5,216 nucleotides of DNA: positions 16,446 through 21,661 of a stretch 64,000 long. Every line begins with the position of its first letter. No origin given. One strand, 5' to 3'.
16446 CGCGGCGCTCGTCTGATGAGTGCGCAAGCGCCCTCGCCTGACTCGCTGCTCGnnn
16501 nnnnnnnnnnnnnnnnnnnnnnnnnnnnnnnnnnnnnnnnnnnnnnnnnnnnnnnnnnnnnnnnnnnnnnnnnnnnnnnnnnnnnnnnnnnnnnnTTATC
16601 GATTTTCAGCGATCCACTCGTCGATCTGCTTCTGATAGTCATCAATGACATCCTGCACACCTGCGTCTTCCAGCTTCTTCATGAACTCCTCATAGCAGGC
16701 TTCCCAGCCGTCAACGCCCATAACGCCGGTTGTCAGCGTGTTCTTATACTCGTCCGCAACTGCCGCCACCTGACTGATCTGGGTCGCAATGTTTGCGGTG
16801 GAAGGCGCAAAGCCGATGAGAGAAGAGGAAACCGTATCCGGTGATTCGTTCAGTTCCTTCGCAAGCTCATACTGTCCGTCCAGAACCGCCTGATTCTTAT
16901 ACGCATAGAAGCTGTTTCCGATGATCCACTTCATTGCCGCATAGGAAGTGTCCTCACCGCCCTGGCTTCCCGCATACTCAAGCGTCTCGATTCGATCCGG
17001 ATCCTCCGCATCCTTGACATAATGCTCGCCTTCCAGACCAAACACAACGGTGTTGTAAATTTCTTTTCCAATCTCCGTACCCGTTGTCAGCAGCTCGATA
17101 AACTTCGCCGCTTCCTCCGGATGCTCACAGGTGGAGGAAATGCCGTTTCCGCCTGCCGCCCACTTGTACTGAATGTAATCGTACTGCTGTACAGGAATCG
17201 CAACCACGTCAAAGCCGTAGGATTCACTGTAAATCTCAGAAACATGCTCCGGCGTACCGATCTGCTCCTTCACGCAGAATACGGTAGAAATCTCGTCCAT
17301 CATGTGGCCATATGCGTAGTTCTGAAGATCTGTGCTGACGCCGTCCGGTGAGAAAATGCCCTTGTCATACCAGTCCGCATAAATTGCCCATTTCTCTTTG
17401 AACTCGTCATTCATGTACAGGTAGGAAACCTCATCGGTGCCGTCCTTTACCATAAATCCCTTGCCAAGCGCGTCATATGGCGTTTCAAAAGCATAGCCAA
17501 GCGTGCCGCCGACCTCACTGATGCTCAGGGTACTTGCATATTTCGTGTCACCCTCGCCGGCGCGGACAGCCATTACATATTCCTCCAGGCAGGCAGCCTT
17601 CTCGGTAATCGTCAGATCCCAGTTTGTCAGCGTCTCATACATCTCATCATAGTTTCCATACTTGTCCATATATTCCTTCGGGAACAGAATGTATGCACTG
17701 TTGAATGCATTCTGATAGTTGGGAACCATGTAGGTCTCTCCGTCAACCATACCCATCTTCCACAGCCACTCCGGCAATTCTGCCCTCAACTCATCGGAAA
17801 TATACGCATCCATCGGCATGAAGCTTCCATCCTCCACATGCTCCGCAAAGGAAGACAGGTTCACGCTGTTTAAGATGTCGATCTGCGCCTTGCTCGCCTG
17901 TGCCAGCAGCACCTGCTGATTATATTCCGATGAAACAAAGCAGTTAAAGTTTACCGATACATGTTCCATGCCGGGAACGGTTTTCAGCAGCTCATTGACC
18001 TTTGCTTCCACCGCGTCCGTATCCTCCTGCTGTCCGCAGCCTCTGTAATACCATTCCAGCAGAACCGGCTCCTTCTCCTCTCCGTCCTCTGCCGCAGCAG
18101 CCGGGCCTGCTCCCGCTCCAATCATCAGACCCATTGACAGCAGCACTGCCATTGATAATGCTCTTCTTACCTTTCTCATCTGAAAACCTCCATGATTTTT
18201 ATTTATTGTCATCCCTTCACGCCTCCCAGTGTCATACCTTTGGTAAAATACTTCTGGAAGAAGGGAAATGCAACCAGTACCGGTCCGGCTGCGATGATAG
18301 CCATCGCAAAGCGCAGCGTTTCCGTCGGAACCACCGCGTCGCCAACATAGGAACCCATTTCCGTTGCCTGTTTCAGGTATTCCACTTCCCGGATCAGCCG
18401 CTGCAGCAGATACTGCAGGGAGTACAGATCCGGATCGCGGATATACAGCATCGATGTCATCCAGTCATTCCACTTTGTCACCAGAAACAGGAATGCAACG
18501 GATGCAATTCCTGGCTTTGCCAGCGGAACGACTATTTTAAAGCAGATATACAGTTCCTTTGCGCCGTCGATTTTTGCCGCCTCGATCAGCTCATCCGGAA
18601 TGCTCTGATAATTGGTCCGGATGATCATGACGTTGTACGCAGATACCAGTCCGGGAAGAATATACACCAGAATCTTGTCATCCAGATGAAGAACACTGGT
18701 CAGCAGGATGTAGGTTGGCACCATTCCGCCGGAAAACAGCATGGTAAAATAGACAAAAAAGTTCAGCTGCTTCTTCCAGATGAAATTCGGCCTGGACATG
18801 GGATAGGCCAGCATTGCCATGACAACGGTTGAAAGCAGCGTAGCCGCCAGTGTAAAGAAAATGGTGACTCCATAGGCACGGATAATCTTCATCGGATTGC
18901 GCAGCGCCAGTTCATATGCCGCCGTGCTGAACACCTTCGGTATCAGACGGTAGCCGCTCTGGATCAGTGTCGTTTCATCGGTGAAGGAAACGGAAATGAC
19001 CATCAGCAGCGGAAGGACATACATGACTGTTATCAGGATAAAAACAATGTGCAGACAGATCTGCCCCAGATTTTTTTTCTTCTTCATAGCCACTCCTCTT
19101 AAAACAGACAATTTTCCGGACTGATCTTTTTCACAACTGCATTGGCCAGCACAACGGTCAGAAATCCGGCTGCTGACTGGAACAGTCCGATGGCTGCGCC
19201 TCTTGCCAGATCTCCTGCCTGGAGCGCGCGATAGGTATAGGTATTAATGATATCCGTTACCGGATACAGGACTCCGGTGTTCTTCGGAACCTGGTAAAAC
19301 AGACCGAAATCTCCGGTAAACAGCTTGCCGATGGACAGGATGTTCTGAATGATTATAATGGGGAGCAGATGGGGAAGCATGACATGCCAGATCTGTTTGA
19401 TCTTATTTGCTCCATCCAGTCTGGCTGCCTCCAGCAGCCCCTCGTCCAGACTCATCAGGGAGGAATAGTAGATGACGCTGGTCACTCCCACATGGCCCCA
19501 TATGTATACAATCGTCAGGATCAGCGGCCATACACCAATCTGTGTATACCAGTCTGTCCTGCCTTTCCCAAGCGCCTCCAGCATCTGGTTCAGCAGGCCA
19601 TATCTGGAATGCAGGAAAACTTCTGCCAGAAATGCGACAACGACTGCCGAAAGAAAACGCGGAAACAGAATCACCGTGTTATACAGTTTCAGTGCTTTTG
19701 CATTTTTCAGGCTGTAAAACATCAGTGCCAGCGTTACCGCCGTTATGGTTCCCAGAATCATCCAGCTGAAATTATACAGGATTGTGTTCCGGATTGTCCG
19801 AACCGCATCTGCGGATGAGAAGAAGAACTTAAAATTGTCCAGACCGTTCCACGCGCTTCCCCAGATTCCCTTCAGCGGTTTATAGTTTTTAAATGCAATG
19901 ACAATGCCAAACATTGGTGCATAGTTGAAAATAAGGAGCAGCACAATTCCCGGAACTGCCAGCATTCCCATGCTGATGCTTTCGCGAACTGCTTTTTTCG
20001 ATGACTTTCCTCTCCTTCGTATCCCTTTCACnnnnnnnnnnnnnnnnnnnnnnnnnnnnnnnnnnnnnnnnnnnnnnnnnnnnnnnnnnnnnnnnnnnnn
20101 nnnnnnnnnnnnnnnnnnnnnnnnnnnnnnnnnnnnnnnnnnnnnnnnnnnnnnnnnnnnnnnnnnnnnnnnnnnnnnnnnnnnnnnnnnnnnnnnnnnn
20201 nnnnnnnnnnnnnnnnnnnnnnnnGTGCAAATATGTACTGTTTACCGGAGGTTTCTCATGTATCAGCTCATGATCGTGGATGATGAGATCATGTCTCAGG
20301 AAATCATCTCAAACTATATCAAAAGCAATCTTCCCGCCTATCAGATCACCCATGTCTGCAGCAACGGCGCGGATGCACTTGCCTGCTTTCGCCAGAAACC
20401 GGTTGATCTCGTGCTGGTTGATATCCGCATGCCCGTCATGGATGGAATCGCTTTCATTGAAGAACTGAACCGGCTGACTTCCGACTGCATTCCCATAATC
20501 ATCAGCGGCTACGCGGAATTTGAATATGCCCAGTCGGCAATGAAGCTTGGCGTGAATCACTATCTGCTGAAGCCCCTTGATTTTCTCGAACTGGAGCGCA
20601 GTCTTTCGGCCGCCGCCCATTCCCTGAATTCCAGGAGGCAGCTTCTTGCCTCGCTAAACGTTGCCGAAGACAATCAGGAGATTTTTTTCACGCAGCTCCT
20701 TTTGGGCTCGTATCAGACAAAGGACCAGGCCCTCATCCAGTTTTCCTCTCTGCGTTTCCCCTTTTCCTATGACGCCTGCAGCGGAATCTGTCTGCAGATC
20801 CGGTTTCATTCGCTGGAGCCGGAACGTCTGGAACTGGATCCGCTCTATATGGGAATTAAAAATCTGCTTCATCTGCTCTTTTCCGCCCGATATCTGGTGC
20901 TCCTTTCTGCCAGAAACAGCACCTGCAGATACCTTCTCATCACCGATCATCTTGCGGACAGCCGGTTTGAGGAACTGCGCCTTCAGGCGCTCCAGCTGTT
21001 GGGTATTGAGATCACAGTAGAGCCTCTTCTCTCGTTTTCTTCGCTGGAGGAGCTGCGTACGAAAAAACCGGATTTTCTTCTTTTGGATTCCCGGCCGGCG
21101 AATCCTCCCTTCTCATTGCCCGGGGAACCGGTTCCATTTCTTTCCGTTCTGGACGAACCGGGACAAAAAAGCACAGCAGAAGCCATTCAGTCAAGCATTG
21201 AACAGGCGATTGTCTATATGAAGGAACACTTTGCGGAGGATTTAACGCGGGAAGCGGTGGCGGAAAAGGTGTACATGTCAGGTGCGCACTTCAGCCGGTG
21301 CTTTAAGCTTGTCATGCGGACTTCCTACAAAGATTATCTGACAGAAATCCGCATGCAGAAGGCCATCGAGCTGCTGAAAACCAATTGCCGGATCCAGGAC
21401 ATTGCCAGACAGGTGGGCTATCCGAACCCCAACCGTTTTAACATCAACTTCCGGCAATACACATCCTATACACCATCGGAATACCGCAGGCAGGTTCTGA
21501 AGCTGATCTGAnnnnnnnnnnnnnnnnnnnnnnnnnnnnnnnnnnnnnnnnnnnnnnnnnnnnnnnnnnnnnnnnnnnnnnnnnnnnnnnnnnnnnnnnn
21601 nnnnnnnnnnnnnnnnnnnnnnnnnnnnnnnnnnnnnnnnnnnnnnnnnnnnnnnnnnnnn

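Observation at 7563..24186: Two-component-regulated sugar ABC locus with an unexplained catabolic tail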

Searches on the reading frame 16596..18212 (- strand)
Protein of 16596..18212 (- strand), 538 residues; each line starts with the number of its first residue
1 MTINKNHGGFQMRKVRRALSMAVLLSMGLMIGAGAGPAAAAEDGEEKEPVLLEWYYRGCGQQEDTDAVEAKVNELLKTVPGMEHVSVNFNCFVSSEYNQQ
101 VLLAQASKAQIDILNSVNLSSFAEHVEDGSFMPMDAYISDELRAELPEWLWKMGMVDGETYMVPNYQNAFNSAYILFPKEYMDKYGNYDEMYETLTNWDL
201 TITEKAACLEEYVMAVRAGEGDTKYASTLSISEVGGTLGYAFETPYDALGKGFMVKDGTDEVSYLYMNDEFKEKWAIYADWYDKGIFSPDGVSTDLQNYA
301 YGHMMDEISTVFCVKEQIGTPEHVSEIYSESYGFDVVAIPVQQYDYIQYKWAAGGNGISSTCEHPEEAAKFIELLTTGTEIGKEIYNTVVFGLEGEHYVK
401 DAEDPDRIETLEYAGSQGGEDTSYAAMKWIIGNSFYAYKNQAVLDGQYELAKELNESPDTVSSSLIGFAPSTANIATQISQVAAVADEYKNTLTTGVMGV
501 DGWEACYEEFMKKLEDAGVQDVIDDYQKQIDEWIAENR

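Call 4: search_protein_families(library=pfam, proteins=[window:16596-18212:-], max_evalue=0.01)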
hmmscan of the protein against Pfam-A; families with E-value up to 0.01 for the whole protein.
window:16596-18212:- (538 aa): 1 family
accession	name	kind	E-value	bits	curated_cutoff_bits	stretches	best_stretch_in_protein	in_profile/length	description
PF12010.13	DUF3502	-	1.4e-18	67.5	24.4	1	465-535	2-69/69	Domain of unknown function (DUF3502)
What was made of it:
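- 16596..18212 (-): Large extracellular solute-binding protein with a C-terminal DUF3502 domain (LplA-like). Pfam DUF3502 1.4e-18 (call 4).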

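Call 5: search_protein_families(library=ncbifam, proteins=[window:16596-18212:-], max_evalue=0.01)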
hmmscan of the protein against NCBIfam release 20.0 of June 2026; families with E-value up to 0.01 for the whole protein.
window:16596-18212:- (538 aa): 0 families

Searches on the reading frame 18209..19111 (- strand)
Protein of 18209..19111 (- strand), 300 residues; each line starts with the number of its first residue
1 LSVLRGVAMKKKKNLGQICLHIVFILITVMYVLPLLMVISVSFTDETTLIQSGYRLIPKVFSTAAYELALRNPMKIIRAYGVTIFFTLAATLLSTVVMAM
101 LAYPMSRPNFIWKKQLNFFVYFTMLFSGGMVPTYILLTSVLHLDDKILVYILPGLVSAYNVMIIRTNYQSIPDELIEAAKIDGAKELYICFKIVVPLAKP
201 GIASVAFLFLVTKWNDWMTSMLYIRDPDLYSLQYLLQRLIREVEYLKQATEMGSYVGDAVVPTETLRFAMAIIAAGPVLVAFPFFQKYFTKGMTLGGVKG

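Call 4: search_protein_families(library=pfam, proteins=[window:18209-19111:-], max_evalue=0.01)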
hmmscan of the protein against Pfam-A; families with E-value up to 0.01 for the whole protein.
window:18209-19111:- (300 aa): 1 family
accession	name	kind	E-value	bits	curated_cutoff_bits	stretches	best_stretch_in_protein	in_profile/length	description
PF00528.27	BPD_transp_1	-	1.1e-12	48.5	26.4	1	98-293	4-182/184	Binding-protein-dependent transport system inner membrane component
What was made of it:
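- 18209..19111 (-): ABC permease 2 (LplC-like). Pfam BPD_transp_1 1.1e-12 (call 4).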

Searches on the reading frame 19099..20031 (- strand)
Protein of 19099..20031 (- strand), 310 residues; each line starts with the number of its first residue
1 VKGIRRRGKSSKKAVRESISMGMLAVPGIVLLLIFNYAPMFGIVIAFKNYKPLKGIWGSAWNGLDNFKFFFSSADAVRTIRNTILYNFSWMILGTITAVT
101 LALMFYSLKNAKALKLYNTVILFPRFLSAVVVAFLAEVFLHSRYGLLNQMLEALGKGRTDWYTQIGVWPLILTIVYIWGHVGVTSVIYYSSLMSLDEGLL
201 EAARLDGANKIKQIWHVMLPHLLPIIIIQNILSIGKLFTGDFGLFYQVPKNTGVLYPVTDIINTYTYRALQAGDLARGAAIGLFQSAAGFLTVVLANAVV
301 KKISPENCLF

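Call 4: search_protein_families(library=pfam, proteins=[window:19099-20031:-], max_evalue=0.01)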
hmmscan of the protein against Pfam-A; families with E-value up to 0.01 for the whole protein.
window:19099-20031:- (310 aa): 1 family
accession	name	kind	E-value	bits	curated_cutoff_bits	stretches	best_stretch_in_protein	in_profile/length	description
PF00528.27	BPD_transp_1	-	5.6e-17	62.5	26.4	1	99-303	2-182/184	Binding-protein-dependent transport system inner membrane component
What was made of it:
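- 19099..20031 (-): ABC permease 1 (LplB-like). Pfam BPD_transp_1 5.6e-17 (call 4).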

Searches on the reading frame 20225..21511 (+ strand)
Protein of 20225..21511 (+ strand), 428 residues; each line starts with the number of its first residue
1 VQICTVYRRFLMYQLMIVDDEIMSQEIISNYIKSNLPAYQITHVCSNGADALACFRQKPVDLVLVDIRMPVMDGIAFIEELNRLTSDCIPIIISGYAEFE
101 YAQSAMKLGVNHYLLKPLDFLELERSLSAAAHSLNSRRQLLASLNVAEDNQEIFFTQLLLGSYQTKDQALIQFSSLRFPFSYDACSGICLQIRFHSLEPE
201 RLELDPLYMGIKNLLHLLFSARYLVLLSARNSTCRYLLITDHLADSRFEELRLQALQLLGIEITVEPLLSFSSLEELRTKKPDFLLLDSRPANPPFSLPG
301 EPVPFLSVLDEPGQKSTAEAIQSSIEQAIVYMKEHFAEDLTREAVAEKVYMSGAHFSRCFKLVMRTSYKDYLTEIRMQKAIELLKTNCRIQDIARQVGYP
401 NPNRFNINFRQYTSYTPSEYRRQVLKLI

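Call 4: search_protein_families(library=pfam, proteins=[window:20225-21511:+], max_evalue=0.01)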
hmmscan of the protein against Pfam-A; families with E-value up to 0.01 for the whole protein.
window:20225-21511:+ (428 aa): 3 families
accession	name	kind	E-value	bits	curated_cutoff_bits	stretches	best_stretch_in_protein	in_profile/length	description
PF00072.30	Response_reg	-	3e-23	82.6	30.2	1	16-125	2-108/111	Response regulator receiver domain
PF12833.13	HTH_18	-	4.7e-21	75.3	33.6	1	346-423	2-80/80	Helix-turn-helix domain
PF00165.29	HTH_AraC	-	4.1e-15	55.9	26.6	2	385-422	6-42/42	Bacterial regulatory helix-turn-helix proteins, AraC family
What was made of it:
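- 20225..21511 (+): Response regulator (REC + AraC-type HTH), divergent from the operon. An independent gene call gives 417 aa, so the true start is probably about 33 nt downstream. Pfam Response_reg 3e-23, HTH_18 4.7e-21 (call 4).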
